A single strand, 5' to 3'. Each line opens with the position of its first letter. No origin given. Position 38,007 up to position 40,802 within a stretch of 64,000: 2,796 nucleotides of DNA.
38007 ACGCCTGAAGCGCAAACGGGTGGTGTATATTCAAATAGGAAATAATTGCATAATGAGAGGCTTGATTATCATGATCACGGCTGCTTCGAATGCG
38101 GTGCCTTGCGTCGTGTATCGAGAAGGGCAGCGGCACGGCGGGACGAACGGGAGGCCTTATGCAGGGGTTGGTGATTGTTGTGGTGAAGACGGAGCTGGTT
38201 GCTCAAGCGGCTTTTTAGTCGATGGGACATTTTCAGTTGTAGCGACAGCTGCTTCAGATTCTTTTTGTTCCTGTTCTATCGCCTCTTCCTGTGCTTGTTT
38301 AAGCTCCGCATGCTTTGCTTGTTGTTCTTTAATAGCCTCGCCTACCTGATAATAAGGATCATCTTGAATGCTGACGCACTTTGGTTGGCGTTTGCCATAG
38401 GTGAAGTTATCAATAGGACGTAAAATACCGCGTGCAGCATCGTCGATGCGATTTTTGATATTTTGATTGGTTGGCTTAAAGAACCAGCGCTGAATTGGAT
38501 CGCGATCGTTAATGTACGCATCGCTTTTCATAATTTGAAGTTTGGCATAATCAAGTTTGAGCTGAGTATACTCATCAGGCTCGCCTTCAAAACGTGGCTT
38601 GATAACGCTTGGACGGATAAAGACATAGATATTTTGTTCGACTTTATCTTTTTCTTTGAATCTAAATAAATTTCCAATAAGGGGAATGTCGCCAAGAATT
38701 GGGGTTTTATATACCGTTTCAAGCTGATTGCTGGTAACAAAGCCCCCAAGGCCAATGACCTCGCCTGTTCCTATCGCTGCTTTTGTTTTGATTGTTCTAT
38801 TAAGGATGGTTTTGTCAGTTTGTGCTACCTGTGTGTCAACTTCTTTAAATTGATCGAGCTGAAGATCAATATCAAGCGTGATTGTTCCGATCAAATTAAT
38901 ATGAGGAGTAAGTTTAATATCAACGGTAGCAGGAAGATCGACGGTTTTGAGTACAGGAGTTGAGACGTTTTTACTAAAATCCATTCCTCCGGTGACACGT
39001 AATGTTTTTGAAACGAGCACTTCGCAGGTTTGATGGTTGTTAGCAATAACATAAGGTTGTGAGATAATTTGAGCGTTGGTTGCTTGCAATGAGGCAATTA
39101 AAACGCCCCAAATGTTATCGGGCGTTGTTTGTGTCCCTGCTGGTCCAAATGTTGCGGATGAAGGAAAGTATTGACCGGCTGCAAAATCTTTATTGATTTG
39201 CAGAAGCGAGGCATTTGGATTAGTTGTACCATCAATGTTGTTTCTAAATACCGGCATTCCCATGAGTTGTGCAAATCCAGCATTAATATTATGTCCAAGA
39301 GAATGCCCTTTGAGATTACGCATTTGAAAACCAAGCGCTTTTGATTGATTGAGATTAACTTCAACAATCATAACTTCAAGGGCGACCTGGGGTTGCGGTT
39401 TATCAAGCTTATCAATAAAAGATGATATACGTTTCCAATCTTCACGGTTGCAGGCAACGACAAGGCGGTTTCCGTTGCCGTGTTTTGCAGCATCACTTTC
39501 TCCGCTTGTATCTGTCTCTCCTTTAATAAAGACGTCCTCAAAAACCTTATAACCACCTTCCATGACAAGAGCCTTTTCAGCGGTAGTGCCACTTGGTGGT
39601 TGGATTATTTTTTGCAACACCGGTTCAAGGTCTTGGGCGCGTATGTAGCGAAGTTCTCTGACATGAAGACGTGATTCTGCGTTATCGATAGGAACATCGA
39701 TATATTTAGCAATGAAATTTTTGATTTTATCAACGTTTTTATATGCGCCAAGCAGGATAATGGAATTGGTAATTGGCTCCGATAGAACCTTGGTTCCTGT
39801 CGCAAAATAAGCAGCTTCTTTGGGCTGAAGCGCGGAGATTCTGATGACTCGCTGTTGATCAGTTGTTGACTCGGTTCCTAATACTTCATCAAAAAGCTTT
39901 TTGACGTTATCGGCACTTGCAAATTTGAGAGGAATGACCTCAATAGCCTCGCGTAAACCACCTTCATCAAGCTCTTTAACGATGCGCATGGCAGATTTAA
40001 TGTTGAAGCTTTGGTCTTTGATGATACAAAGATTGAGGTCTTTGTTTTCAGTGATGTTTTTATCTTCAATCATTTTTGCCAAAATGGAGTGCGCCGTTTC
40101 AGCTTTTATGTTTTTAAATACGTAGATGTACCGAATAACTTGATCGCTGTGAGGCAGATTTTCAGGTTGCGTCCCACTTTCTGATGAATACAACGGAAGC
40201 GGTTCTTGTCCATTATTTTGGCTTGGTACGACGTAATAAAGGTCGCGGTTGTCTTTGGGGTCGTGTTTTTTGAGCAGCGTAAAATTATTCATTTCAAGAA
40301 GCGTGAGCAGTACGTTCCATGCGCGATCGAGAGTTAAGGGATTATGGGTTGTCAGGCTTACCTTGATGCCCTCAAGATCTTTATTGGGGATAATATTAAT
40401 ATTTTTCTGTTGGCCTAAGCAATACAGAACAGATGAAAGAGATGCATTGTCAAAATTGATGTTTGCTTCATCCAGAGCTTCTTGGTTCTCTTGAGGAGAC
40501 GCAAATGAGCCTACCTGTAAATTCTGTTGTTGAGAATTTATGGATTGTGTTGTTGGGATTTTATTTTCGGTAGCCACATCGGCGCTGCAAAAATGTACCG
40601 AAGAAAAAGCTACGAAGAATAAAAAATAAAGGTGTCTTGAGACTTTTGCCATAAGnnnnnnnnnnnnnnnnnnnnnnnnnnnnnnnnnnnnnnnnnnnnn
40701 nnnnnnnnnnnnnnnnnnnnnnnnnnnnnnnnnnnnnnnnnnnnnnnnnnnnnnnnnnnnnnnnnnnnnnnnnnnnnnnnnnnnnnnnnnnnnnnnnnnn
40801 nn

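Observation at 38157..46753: Dual-secretin T2SS/T4P-like envelope module: gspC - secretin - pilMN/gspL-like - gspM/pilO-like - secretin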

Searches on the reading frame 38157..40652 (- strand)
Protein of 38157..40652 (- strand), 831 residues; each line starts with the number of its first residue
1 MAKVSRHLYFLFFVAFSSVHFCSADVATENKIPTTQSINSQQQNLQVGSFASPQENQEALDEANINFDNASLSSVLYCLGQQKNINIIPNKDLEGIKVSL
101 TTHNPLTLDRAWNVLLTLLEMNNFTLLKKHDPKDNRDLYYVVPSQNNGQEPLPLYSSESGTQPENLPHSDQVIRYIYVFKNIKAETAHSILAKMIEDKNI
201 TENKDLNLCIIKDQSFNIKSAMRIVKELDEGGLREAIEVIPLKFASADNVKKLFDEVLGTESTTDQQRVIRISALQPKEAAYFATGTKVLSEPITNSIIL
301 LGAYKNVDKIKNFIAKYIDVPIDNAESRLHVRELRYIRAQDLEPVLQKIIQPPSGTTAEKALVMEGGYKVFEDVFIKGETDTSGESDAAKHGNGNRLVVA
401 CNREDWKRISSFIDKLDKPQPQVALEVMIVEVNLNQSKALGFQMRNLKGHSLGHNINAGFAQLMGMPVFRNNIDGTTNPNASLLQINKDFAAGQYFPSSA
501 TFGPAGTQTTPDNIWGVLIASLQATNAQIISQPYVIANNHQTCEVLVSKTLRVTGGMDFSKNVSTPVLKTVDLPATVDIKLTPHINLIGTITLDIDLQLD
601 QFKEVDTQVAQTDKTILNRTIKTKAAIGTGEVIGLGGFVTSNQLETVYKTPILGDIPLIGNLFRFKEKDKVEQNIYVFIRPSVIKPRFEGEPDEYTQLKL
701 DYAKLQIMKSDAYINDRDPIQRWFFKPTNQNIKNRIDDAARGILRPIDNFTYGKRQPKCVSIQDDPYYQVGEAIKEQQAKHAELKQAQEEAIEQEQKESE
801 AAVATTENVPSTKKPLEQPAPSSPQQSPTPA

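Call 3: search_protein_families(library=pfam, proteins=[window:38157-40652:-], max_evalue=0.01)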
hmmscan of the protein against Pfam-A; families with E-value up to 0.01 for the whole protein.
window:38157-40652:- (831 aa): 3 families
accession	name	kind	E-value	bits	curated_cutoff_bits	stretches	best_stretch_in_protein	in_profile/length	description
PF00263.26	Secretin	-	4.9e-29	101.5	27.5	1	523-685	4-169/169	Bacterial type II and III secretion system protein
PF03958.22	Secretin_N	-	2.1e-15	57.1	28.2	2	332-422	4-69/69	Bacterial type II/III secretion system short domain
PF21305.2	type_II_gspD_N0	-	2.1e-06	27.9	27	1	65-129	1-64/71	GspD-like, N0 domain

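Call 4: search_protein_families(library=ncbifam, proteins=[window:38157-40652:-], max_evalue=0.01)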
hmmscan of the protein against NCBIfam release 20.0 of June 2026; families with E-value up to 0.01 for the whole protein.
window:38157-40652:- (831 aa): 8 families
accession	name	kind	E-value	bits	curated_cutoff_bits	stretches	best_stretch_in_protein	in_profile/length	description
TIGR02517.1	type_II_gspD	equivalog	1.8e-85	287.6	351.35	1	65-685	1-591/600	type II secretion system secretin GspD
TIGR02515.1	IV_pilus_PilQ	subfamily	2e-41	142.4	284.35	2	333-685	103-428/428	type IV pilus secretin PilQ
TIGR02516.1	type_III_yscC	equivalog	6e-24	84.4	238.45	1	392-685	205-462/463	type III secretion system outer membrane ring subunit SctC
TIGR02519.1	pilus_MshL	equivalog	2.4e-20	72.7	250.2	1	397-684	10-290/290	pilus (MSHA type) biogenesis protein MshL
NF010083.0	PRK13568.1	equivalog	2.8e-18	65.9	554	1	523-685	261-418/419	DNA uptake porin HofQ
NF042912.1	Amuc_1098_fam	equivalog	6.3e-14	51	750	1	616-686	723-798/805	Amuc_1098 family type IV pilus outer membrane protein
NF011873.0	PRK15346.1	equivalog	9.1e-14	51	524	1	523-670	338-480/499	EscC/YscC/HrcC family type III secretion system outer membrane ring protein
NF007851.2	PRK10560.1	exception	3.4e-13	49.2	598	1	577-685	302-410/412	DNA uptake porin HofQ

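Call 9: find_homologous_proteins(query=window:38157-40652:-)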
Query window:38157-40652:- (831 aa): 229 proteins with E <= 0.001 among 8000 candidates; the best 120 are listed.
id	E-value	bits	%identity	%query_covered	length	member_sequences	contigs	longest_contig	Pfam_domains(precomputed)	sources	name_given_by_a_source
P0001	0.0e+0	1863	100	100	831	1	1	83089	PF21305.3,PF03958.23,PF00263.27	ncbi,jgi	ncbi:MAG: hypothetical protein WC365_00205 [Candidatus Babeliales bacterium]|jgi:general secretion p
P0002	0.0e+0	1515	81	100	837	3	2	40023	PF21305.3,PF03958.23,PF00263.27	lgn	-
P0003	0.0e+0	1352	74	100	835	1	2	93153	PF21305.3,PF03958.23,PF00263.27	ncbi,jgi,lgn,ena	ncbi:MAG: secretin N-terminal domain-containing protein [Candidatus Babeliales bacterium]|jgi:genera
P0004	0.0e+0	1341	73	99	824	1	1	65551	PF21305.3,PF03958.23,PF00263.27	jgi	jgi:general secretion pathway protein D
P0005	1.1e-270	918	56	91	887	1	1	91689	PF21305.3,PF03958.23,PF00263.27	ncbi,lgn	-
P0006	9.7e-266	902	57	89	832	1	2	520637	PF21305.3,PF03958.23,PF00263.27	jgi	jgi:general secretion pathway protein D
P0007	2.0e-264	898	54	90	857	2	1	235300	PF21305.3,PF03958.23,PF00263.27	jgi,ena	-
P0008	3.8e-261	887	55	90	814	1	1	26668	PF21305.3,PF03958.23,PF00263.27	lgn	-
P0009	1.7e-259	882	54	91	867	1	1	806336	PF21305.3,PF03958.23,PF00263.27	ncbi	-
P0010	2.4e-257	874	54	91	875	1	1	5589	PF21305.3,PF03958.23,PF00263.27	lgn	-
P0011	7.1e-252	856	53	92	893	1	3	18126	PF21305.3,PF03958.23,PF00263.27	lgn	-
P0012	9.2e-251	853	54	86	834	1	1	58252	PF21305.3,PF03958.23,PF00263.27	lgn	-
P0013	8.6e-250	849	54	86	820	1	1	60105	PF21305.3,PF03958.23,PF00263.27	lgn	-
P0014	3.3e-248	844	49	96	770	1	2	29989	PF21305.3,PF03958.23,PF00263.27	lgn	-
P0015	3.2e-246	838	50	94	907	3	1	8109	PF21305.3,PF03958.23,PF00263.27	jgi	-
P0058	2.1e-210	719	47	90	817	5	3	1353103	PF21305.3,PF03958.23,PF00263.27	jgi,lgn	jgi:general secretion pathway protein D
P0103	5.0e-184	632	43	94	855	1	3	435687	PF21305.3,PF03958.23,PF00263.27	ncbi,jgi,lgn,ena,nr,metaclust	ncbi:MAG: General secretion pathway protein D [candidate division TM6 bacterium GW2011_GWF2_28_16]|n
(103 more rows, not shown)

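Call 11: find_encoding_contigs(protein=P0058, flank=10000, max_places=2)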
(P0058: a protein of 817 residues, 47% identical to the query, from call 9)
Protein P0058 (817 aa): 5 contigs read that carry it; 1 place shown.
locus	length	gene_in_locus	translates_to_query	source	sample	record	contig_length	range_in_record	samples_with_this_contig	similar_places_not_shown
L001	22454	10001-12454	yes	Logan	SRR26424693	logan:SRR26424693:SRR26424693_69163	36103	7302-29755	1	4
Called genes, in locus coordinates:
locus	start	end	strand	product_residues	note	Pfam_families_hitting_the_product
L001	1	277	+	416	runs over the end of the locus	-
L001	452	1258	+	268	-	PF01329:Pterin_4a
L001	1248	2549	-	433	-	PF23381:Beta-prop_IFT122_1st, PF24782:WD40_MABP1-WDR62_2nd, PF25172:Beta-prop_WDR3_2nd, PF25175:Beta-prop_WDR5, PF25173:Beta-prop_WDR3_1st, PF23381:Beta-prop_IFT122_1st, PF25174:Beta-prop_THOC3, PF24814:WD40_Prp19, +17 more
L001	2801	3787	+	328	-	PF00493:MCM (weak), PF20030:bpMoxR, PF05496:RuvB_N (faint), PF00004:AAA (weak), PF07726:AAA_3, PF07728:AAA_5, PF17863:AAA_lid_2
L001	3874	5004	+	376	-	PF11356:T2SSC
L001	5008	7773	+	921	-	PF21305:type_II_gspD_N0, PF03958:Secretin_N, PF00263:Secretin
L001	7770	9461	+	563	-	PF11104:PilM_2, PF05134:T2SSL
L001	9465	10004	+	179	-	-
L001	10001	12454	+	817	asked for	PF21305:type_II_gspD_N0 (weak), PF03958:Secretin_N (faint), PF00263:Secretin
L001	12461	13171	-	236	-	PF18306:LDcluster4 (faint), PF03641:Lysine_decarbox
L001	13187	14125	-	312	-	PF01791:DeoC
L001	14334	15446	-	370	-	PF25173:Beta-prop_WDR3_1st (faint), PF25174:Beta-prop_THOC3 (faint), PF24796:WDR55 (faint), PF25175:Beta-prop_WDR5, PF23381:Beta-prop_IFT122_1st (faint), PF24814:WD40_Prp19 (weak), PF24817:WD40_WDHD1_1st (faint)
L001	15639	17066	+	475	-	PF00749:tRNA-synt_1c, PF19269:Anticodon_2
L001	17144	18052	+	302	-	PF12796:Ank_2 (weak)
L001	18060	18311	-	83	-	-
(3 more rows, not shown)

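Call 12: find_encoding_contigs(protein=P0103, flank=10000, max_places=2)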
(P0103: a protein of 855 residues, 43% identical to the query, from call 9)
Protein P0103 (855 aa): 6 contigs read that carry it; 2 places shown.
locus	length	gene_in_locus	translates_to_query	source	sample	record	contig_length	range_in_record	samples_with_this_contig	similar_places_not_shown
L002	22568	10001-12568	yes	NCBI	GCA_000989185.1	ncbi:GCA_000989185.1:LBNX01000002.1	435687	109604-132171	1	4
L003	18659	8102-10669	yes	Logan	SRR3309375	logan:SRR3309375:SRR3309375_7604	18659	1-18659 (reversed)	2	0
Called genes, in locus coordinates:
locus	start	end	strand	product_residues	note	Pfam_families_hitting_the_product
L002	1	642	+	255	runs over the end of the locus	PF00121:TIM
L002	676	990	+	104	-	PF03840:SecG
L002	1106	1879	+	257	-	PF02405:MlaE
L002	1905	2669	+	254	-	PF02463:SMC_N (faint), PF00005:ABC_tran, PF13304:AAA_21 (faint)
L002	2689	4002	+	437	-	PF00072:Response_reg, PF00158:Sigma54_activat, PF14532:Sigma54_activ_2, PF00004:AAA (weak), PF25601:AAA_lid_14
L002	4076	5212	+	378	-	PF11356:T2SSC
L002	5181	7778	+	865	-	PF21305:type_II_gspD_N0, PF03958:Secretin_N (weak), PF00263:Secretin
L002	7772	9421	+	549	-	PF11104:PilM_2, PF14450:FtsA (weak)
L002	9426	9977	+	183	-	-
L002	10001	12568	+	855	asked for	PF21305:type_II_gspD_N0 (weak), PF03958:Secretin_N (faint), PF00263:Secretin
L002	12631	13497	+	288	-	-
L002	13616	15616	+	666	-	-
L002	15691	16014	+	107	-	PF00085:Thioredoxin, PF13098:Thioredoxin_2, PF13905:Thioredoxin_8 (faint)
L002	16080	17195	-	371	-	-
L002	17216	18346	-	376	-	PF13529:Peptidase_C39_2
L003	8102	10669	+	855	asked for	PF21305:type_II_gspD_N0 (weak), PF03958:Secretin_N (faint), PF00263:Secretin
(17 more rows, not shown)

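Call 38: search_dna_similar(query=window:38157-40652:-, collection=plasmids, mode=protein, max_rows=40, rows=spread)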
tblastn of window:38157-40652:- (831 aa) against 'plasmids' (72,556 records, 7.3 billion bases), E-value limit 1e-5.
Records with a match: 554; places in all: 572; records where one place covers at least 80% of the query: 2.
Best place of each record, by identity: <60% 554.
By first word of the organism name: Escherichia 428; Ralstonia 17; Bradyrhizobium 13; Providencia 6; Salmonella 6; Sulfitobacter 5; Acinetobacter 5; Rhizobium 5; Klebsiella 4; Nitratiruptor 3; and 43 more.
By predicted mobility (MOB-suite, as given by PLSDB): non-mobilizable 388; conjugative 84; mobilizable 82.
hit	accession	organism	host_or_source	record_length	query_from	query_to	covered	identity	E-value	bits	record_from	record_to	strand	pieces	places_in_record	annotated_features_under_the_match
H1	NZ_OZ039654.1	Escherichia coli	-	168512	51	711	80%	26.2%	7e-36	155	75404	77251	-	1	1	gspD: type II secretion system secretin GspD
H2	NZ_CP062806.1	Cupriavidus basilensis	Cell culture,Sediment of a freshwater ...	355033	52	726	81%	22.2%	1e-24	119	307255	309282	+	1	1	gspD: type II secretion system secretin GspD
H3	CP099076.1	Escherichia coli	culture,Pooled sediment sample ...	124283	62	687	75%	23.8%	6e-25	120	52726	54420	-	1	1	etpD: variant type II secretion system secretin EtpD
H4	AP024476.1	Escherichia coli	Homo sapiens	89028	62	687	75%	23.2%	4e-23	114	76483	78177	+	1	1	gspD: general secretion pathway protein GspD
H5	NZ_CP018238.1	Escherichia coli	human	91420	62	687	75%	23.2%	4e-23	114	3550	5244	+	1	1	etpD: variant type II secretion system secretin EtpD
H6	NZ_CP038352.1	Escherichia coli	-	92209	62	687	75%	23.2%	4e-23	114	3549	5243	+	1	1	etpD: variant type II secretion system secretin EtpD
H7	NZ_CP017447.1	Escherichia coli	Cattle Hide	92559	62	687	75%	23.2%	4e-23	114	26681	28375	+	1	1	etpD: variant type II secretion system secretin EtpD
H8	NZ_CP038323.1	Escherichia coli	bovine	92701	62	687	75%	23.2%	4e-23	114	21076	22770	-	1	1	etpD: variant type II secretion system secretin EtpD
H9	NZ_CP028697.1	Escherichia coli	cattle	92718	62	687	75%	23.2%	4e-23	114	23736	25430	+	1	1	etpD: variant type II secretion system secretin EtpD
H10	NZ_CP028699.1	Escherichia coli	cattle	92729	62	687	75%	23.2%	4e-23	114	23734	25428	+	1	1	etpD: variant type II secretion system secretin EtpD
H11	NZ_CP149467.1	Escherichia coli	Homo sapiens,stool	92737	62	687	75%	23.2%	4e-23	114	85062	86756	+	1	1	etpD: variant type II secretion system secretin EtpD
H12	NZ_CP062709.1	Escherichia coli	Bovine Faeces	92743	62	687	75%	23.2%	4e-23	114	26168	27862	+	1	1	etpD: variant type II secretion system secretin EtpD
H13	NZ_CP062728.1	Escherichia coli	Homo sapiens,feces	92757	62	687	75%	23.2%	4e-23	114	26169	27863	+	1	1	etpD: variant type II secretion system secretin EtpD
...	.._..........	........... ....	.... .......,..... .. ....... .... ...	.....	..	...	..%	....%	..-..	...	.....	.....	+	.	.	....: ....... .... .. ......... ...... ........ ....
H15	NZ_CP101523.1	Escherichia coli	food,lettuce from ready salad pack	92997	62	687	75%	23.2%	4e-23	114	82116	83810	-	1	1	etpD: variant type II secretion system secretin EtpD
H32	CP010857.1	Marinovum algicola DG 898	-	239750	65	689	75%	21.6%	3e-23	114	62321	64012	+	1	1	general secretion pathway protein D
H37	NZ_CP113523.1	Pasteurella multocida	rabbit,mixed culture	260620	395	696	36%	23.5%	9e-10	71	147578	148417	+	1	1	type IV pilus secretin PilQ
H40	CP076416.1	Ralstonia solanacearum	tobacco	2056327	529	686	19%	24.5%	6e-7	61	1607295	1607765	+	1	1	type IV pilus secretin PilQ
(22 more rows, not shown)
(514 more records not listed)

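Call 39: search_dna_similar(query=window:38157-40652:-, collection=phages, mode=protein, max_rows=15)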
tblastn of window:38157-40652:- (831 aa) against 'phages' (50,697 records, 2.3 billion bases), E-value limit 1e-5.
Records with a match: 23; places in all: 23; records where one place covers at least 80% of the query: 0.
Best place of each record, by identity: <60% 23.
By first word of the organism name: Salmonella 5; Vibrio 5; Acinetobacter 4; Erwinia 4; Escherichia 2; Lineavirus 2; Bacteriophage 1.
By host as written in the record: - 8; Escherichia coli 3; Erwinia amylovora Ea1 3; Homo sapiens 2; Vibrio cyclitrophicus 10N.261.55.E6 2; Erwinia amylovora strain Ea1 1; Salmonella enterica subsp. enterica serovar Kentucky 1; Vibrio cyclitrophicus 10N.286.49.B11 1; and 2 more.
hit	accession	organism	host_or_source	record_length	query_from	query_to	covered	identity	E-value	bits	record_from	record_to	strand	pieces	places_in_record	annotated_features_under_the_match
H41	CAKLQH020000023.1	Acinetobacter phage MD-2021a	not known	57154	211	684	57%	22.1%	4e-17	93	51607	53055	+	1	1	pulD: general secretion pathway protein D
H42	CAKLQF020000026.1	Acinetobacter phage MD-2021a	not known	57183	211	684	57%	22.1%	4e-17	93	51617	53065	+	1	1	pulD: general secretion pathway protein D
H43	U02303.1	Escherichia phage If1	-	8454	337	684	42%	22.6%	1e-8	65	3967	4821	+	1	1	gene 4: maturation protein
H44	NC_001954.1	Escherichia phage If1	Escherichia coli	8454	337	684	42%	22.6%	1e-8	65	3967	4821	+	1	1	IV: phage assembly protein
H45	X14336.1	Lineavirus I22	-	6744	381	705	39%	23.8%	2e-12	77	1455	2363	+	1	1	gene IV product | morphogenetic signal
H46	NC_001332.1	Lineavirus I22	Escherichia coli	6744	381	705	39%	23.8%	2e-12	77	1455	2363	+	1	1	IV: phage assembly protein | morphogenetic signal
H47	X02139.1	Salmonella phage IKe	-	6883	381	685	37%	24.2%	2e-10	71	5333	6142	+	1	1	unnamed protein product; G IV protein | other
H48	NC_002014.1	Salmonella phage IKe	Escherichia coli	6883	381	685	37%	24.2%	2e-10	71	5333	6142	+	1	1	IV: phage assembly protein | other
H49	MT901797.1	Erwinia phage PEar1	Erwinia amylovora strain Ea1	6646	381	685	37%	24.2%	4e-10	70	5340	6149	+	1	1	assembly protein pIV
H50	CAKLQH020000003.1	Acinetobacter phage MD-2021a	not known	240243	395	684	35%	25.3%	9e-9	66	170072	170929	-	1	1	hofQ: outer membrane porin HofQ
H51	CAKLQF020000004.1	Acinetobacter phage MD-2021a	not known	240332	395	684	35%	25.3%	9e-9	66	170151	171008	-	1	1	hofQ: outer membrane porin HofQ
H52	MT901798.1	Erwinia phage PEar2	Erwinia amylovora Ea1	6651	381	685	37%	23.6%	2e-9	67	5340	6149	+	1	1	assembly protein pIV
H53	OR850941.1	Salmonella phage S.Kent 1-2-1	Salmonella enterica subsp. enterica ...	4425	378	684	37%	22.6%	3e-6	57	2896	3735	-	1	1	record has no annotation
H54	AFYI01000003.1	Salmonella enterica subsp. enterica serovar Infantis str. ...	Homo sapiens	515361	395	684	35%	22.7%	4e-6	57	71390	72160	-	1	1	type IV pilus secretin PilQ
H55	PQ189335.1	Vibrio phage 10N.286.49.B11_PE002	Vibrio cyclitrophicus 10N.286.49.B11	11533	395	682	35%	21.3%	3e-6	57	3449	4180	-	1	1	hypothetical protein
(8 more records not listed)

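Call 40: get_annotated_region(hit=H2, flank=1500)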
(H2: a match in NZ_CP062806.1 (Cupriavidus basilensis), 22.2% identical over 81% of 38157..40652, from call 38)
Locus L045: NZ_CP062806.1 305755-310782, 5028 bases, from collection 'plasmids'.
description: Cupriavidus basilensis strain DSM 11853 plasmid pRK1-2, complete sequence
organism: Cupriavidus basilensis (NCBI taxid 68895)
taxonomy: Bacteria; Pseudomonadota; Betaproteobacteria; Burkholderiales; Burkholderiaceae; Cupriavidus; Cupriavidus basilensis
host: -; source: Cell culture,Sediment of a freshwater pond enriched in a fixed-bed reactor with 2,6-dichlorophenol as sole ...; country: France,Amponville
typing (MOB-suite, as given by PLSDB): non-mobilizable
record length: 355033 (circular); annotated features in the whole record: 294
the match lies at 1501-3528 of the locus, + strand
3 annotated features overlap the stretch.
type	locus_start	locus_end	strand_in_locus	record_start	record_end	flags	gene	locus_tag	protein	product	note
CDS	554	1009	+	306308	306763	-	-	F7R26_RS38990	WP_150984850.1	type II toxin-antitoxin system prevent-host-death family antitoxin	GO:0008219 - cell death [Evidence IEA]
CDS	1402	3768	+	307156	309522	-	gspD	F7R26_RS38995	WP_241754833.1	type II secretion system secretin GspD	GO:0015628 - protein secretion by the type II secretion system [Evidence IEA]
CDS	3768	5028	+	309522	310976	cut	gspE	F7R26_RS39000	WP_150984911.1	type II secretion system ATPase GspE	GO:0015628 - protein secretion by the type II secretion system [Evidence IEA]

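Call 41: get_annotated_region(hit=H32, flank=1500)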
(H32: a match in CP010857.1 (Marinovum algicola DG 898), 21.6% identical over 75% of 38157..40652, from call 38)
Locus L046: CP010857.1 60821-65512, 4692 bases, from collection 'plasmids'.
description: Marinovum algicola DG 898 plasmid pMaD2, complete sequence
organism: Marinovum algicola DG 898 (NCBI taxid 988812)
taxonomy: Bacteria; Pseudomonadota; Alphaproteobacteria; Rhodobacterales; Roseobacteraceae; Marinovum; Marinovum algicola; Marinovum algicola DG 898
host: -; source: -; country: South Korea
typing (MOB-suite, as given by PLSDB): non-mobilizable; replicon rep_cluster_548
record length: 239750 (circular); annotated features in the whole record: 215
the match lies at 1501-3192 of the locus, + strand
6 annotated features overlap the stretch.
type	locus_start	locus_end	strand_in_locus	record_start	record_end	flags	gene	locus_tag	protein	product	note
CDS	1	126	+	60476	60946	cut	-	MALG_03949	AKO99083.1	Type II secretion pathway, component PulH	-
CDS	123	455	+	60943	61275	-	-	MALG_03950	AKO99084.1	general secretion pathway protein I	-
CDS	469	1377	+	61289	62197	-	-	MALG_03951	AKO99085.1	general secretion pathway protein C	-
CDS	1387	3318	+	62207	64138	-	-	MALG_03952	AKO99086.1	general secretion pathway protein D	-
CDS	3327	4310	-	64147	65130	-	-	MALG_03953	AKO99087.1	Metal-dependent hydrolase of the beta-lactamase superfamily II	-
CDS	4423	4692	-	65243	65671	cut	-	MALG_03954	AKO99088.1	Universal stress protein UspA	-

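Call 42: get_annotated_region(hit=H37, flank=1500)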
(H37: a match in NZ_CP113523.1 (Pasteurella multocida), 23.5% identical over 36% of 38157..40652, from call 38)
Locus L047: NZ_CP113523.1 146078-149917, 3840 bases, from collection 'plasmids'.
description: Pasteurella multocida strain PF13 plasmid unnamed, complete sequence
organism: Pasteurella multocida (NCBI taxid 747)
taxonomy: Bacteria; Pseudomonadota; Gammaproteobacteria; Pasteurellales; Pasteurellaceae; Pasteurella; Pasteurella multocida
host: -; source: rabbit,mixed culture; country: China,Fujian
typing (MOB-suite, as given by PLSDB): non-mobilizable
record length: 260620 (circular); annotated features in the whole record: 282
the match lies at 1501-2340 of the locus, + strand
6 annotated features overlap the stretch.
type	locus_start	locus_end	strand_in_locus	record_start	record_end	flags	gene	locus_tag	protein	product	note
CDS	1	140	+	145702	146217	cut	-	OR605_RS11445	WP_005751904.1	hypothetical protein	-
CDS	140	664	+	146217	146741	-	-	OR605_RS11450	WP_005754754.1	hypothetical protein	-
CDS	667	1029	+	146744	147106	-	-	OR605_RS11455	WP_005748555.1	pilus assembly protein PilP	-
CDS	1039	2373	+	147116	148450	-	-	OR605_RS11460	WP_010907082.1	type IV pilus secretin PilQ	-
CDS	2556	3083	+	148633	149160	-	aroK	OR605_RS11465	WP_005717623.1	shikimate kinase AroK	-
CDS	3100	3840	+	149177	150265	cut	aroB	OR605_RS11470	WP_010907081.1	3-dehydroquinate synthase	GO:0009423 - chorismate biosynthetic process [Evidence IEA]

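Call 43: get_annotated_region(hit=H40, flank=2500)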
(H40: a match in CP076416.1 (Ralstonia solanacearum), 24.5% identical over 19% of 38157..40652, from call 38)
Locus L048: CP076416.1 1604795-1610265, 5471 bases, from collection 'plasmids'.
description: Ralstonia solanacearum strain RS10 plasmid unnamed, complete sequence
organism: Ralstonia solanacearum (NCBI taxid 305)
taxonomy: Bacteria; Pseudomonadota; Betaproteobacteria; Burkholderiales; Burkholderiaceae; Ralstonia; Ralstonia solanacearum
host: -; source: tobacco; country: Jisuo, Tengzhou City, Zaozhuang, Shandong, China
typing (MOB-suite, as given by PLSDB): mobilizable; relaxase MOBP
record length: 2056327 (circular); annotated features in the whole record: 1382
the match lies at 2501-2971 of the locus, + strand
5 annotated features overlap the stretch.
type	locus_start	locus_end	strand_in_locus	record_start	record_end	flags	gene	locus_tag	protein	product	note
CDS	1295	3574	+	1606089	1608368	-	-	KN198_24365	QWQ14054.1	type IV pilus secretin PilQ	-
CDS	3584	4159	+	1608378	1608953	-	-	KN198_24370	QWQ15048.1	hypothetical protein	-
CDS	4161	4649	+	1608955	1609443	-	-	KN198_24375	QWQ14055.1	hypothetical protein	-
CDS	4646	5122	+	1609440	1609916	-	-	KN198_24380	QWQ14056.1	type II secretion system GspH family protein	-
CDS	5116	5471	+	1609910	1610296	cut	-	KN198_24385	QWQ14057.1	prepilin-type N-terminal cleavage/methylation domain-containing protein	-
